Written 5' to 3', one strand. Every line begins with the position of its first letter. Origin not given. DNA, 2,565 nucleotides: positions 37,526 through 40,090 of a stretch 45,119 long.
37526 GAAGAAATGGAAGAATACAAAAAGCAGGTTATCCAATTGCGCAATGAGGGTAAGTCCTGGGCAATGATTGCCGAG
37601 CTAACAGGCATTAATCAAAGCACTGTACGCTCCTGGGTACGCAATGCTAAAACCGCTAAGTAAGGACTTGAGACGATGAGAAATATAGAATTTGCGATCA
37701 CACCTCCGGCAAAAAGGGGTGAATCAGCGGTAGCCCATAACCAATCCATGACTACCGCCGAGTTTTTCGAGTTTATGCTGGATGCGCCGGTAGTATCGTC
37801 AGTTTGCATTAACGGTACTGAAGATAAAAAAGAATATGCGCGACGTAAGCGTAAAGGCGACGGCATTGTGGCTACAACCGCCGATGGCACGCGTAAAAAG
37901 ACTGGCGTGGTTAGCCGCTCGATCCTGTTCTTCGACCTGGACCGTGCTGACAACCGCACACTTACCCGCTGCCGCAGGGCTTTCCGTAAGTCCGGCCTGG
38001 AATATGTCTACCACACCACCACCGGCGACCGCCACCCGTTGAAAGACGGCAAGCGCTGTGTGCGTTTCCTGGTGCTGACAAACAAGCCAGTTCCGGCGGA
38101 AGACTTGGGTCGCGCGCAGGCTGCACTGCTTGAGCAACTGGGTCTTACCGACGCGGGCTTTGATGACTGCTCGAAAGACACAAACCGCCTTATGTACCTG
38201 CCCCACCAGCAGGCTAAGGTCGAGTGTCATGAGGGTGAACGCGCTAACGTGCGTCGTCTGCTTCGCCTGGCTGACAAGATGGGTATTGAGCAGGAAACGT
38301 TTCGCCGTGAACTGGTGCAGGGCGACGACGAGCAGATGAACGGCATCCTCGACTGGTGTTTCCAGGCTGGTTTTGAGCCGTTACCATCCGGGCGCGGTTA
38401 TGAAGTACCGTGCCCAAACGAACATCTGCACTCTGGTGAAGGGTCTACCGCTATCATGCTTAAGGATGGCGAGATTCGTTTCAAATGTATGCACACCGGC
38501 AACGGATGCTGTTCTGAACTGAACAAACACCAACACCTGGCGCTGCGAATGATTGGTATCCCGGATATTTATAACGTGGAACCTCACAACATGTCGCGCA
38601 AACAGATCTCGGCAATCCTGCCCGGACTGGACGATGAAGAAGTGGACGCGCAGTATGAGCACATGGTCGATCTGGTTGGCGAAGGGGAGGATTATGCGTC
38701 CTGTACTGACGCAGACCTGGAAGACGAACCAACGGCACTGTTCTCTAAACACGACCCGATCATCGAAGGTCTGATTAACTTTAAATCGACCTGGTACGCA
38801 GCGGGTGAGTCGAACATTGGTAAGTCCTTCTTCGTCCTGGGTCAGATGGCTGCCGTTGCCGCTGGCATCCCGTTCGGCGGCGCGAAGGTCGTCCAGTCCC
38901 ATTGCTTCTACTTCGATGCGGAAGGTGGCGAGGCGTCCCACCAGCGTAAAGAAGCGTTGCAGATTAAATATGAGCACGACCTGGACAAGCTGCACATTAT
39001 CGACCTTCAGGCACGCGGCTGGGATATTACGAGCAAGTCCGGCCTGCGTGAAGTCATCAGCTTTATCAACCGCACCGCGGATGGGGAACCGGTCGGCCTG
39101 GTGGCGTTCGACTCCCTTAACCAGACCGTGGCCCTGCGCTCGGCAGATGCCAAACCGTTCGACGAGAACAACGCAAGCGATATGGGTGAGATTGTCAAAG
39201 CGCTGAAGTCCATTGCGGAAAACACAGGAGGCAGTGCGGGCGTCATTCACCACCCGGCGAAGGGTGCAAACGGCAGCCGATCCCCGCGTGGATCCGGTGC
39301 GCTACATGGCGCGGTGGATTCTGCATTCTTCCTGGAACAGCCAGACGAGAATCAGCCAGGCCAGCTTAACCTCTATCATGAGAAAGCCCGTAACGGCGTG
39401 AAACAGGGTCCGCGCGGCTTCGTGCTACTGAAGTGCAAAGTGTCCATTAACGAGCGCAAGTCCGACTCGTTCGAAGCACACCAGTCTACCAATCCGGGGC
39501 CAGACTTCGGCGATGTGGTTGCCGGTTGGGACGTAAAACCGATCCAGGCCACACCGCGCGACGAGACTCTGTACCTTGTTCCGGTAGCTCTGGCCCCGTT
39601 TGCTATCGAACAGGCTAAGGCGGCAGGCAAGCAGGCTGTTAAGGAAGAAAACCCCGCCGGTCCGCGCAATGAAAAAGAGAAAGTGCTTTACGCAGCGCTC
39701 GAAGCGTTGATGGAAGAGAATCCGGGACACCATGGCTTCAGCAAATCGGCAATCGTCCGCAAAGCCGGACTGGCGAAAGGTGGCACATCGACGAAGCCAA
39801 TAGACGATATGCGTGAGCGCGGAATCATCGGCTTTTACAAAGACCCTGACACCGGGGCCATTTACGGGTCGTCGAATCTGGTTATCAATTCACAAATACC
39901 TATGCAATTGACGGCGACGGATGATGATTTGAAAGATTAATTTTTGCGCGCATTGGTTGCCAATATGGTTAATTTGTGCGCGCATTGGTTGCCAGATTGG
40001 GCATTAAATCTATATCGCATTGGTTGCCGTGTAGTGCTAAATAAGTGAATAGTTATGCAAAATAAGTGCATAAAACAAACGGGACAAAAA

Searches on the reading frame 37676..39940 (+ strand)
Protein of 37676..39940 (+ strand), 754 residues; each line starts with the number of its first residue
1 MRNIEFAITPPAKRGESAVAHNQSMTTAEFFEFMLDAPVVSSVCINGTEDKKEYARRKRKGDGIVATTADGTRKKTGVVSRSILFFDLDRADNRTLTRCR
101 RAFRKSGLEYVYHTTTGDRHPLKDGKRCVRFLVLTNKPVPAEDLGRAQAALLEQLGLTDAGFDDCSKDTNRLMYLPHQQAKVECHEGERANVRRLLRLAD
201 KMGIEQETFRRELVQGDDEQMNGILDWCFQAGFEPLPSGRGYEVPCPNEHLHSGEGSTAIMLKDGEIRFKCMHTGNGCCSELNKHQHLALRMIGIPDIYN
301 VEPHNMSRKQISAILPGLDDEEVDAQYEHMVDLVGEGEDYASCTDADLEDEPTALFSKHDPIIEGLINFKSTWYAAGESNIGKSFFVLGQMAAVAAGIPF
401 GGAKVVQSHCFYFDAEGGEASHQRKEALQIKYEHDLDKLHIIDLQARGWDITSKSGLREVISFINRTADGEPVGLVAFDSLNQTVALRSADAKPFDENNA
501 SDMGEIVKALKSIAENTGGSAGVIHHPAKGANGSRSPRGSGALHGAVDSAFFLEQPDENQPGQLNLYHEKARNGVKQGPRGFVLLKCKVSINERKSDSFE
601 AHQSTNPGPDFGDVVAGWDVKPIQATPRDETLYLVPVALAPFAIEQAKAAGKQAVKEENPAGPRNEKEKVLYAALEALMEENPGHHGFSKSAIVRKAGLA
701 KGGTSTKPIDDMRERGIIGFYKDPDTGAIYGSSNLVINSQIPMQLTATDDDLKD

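Call 4: search_protein_families(library=pfam, proteins=[window:37676-39940:+], max_evalue=0.1)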
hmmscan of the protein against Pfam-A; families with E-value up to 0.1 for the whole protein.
window:37676-39940:+ (754 aa): 2 families
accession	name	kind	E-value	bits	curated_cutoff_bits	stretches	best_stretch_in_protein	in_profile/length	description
PF13481.12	AAA_25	-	3.2e-21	76.3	27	1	355-531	18-194/195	AAA domain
PF18383.6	IFT81_CH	-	0.035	14.8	27.4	0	197-230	71-105/124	Intraflagellar transport 81 calponin homology domain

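Call 5: search_protein_families(library=phrogs, proteins=[window:37676-39940:+], max_evalue=0.01)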
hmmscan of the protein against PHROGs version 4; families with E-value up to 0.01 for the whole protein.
window:37676-39940:+ (754 aa): 11 families
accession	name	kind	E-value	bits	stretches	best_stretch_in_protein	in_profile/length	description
phrog_3228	-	DNA, RNA and nucleotide metabolism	0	1057.1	1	1-751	3-746/766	replicative helicase-primase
phrog_906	-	DNA, RNA and nucleotide metabolism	2e-27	97.4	1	360-592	517-743/872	DNA polymerase/primase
phrog_2850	-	unknown function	3e-19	70.3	1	357-573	145-349/465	-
phrog_3123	-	unknown function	1.1e-10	41.7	1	356-566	327-549/583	-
phrog_239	-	DNA, RNA and nucleotide metabolism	2.8e-09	37.5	1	356-581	345-585/801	DNA primase/helicase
phrog_9765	-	DNA, RNA and nucleotide metabolism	4.9e-08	32.4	1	2-178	17-185/939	DNA primase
phrog_2597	-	DNA, RNA and nucleotide metabolism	6.9e-08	32.5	1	346-538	343-527/747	DNA primase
phrog_256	-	DNA, RNA and nucleotide metabolism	8.7e-06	25.6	1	21-179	20-170/798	DNA helicase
phrog_19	-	DNA, RNA and nucleotide metabolism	0.00027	20.9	1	459-579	446-566/621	DnaB-like replicative helicase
phrog_97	-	other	0.0003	21.1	1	376-513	79-201/506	UvsX-like recombinase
phrog_1284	-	unknown function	0.0096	16.3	0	383-484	48-141/306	-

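Call 17: search_dna_similar(query=window:37676-39937:+, collection=phages, mode=protein, max_rows=15, rows=spread, max_evalue=1e-50)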
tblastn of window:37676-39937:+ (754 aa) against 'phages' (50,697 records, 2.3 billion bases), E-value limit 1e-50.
Records with a match: 245; places in all: 246; records where one place covers at least 80% of the query: 243.
Best place of each record, by identity: >=99% 2; 95-99% 1; 80-90% 147; 60-80% 6; <60% 89.
By first word of the organism name: Escherichia 180; Salmonella 31; Shigella 5; Serratia 5; Dhillonvirus 4; Edwardsiella 4; Klebsiella 3; Kagunavirus 3; Sodalis 2; Enterobacter 2; and 5 more.
By host as written in the record: Escherichia coli 106; - 14; Escherichia coli K-12 MG1655 12; Escherichia coli K-12 10; Escherichia sp. 8; Salmonella enterica 8; Salmonella enterica subsp. enterica serovar Infantis 6; Escherichia coli O157:H7 4; and 46 more.
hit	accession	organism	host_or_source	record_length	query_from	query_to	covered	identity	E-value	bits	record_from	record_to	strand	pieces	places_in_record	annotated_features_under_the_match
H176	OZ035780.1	Dhillonvirus LM40P1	-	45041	1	754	100%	99.5%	0e+0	1561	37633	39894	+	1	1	record has no annotation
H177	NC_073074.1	Escherichia phage UAE_MI-01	Escherichia coli O157:H7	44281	1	754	100%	83.2%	0e+0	1276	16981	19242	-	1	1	putative helicase-primase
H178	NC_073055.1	Escherichia phage vB_EcoD_Opt212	Escherichia coli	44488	1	754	100%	83.0%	0e+0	1274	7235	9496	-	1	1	putative DNA primase/helicase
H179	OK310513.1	Escherichia phage ZCEC12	Escherichia coli O18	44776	1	754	100%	82.9%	0e+0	1294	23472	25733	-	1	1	DNA primase/helicase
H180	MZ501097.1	Escherichia phage PaulFeyerabend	Escherichia coli K-12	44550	1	754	100%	82.8%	0e+0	1274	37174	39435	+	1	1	ATP-dependent helicase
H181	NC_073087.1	Escherichia phage Gluttony_ev152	-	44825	1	754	100%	82.6%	0e+0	1272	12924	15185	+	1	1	Phage replicative DNA helicase, repA / Phage-associated DNA primase ...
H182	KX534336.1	Escherichia phage Gluttony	Escherichia coli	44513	1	754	100%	82.5%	0e+0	1272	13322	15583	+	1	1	DNA primase/helicase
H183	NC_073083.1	Escherichia phage BF9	Escherichia coli B19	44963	1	754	100%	82.4%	0e+0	1288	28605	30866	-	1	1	DNA helicase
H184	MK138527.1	Escherichia phage vB_EcoS_PNS1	Escherichia coli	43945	1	754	100%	81.6%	0e+0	1299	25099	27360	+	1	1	replicative DNA helicase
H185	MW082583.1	Serratia phage Tsm2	Serratia marcescens IMBG291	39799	25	753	97%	47.3%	0e+0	621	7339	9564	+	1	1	putative replicative helicase/primease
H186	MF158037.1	Salmonella phage St162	Salmonella enterica sv. typhimurium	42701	1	754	100%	44.5%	0e+0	611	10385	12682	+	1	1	putative DNA primase/helicase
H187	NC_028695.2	Enterobacter phage phiEap-2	Enterobacter aerogenes 3-SP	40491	1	754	100%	43.9%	0e+0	584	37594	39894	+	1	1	replicative helicase-primase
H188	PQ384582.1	Escherichia phage EcoPhCCP1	Escherichia coli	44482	23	753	97%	32.7%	2e-108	369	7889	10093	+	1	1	replicative helicase-primase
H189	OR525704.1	Escherichia phage vB-Eco-KMB35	Escherichia coli KMB512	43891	23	698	90%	34.4%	1e-105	361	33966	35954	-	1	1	replicative DNA helicased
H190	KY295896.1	Escherichia phage L AB-2017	Escherichia coli O18ac:K1:H7 ColV+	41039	23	718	92%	32.8%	3e-108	369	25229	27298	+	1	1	putative replicative helicase/primease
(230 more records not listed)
